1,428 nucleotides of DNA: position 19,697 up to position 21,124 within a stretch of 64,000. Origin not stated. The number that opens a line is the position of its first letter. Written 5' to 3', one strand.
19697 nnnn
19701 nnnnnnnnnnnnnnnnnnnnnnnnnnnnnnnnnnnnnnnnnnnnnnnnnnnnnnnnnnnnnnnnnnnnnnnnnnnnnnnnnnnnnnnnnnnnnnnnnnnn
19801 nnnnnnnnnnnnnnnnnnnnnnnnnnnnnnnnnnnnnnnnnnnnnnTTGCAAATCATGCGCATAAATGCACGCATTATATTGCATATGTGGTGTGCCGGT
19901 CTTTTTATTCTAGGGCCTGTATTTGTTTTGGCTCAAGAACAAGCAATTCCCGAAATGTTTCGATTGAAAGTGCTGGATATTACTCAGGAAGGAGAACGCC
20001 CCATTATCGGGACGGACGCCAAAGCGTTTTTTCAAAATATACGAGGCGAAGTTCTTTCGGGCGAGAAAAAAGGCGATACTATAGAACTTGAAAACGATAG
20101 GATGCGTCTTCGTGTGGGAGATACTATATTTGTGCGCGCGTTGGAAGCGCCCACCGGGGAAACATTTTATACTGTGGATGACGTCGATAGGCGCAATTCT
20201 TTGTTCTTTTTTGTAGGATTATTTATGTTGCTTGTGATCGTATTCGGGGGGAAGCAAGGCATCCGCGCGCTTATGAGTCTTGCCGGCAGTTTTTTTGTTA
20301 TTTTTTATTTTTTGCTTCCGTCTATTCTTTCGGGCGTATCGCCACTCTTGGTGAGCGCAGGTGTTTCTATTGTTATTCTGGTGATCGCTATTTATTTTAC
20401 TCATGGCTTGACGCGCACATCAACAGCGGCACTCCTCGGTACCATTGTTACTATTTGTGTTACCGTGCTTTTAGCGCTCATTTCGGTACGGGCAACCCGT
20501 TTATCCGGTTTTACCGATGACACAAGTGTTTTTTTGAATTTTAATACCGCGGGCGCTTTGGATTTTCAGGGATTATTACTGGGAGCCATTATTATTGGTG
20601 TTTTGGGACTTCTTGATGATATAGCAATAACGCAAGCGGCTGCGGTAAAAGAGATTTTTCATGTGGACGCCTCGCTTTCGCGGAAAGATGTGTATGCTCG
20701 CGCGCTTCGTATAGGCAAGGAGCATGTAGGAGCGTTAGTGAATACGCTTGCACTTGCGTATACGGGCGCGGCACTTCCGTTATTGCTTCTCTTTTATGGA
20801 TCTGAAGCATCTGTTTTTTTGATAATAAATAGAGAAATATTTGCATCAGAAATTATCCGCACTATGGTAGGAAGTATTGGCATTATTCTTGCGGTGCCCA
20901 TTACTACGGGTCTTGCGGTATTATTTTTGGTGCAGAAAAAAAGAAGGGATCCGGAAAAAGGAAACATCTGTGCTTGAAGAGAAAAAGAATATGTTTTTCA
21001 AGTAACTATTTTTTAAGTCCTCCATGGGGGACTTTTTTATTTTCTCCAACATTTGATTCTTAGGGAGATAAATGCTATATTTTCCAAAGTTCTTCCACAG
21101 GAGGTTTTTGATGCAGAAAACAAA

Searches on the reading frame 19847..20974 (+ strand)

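Call 28: search_protein_families(library=pfam, proteins=[window:19847-20974:+], max_evalue=0.01)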
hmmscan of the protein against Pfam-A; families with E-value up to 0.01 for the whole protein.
window:19847-20974:+ (376 aa): 1 family
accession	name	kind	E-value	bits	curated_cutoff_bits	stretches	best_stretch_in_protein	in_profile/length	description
PF07907.16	YibE_F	-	9.5e-69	232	27.2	1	119-358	1-240/241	YibE/F-like protein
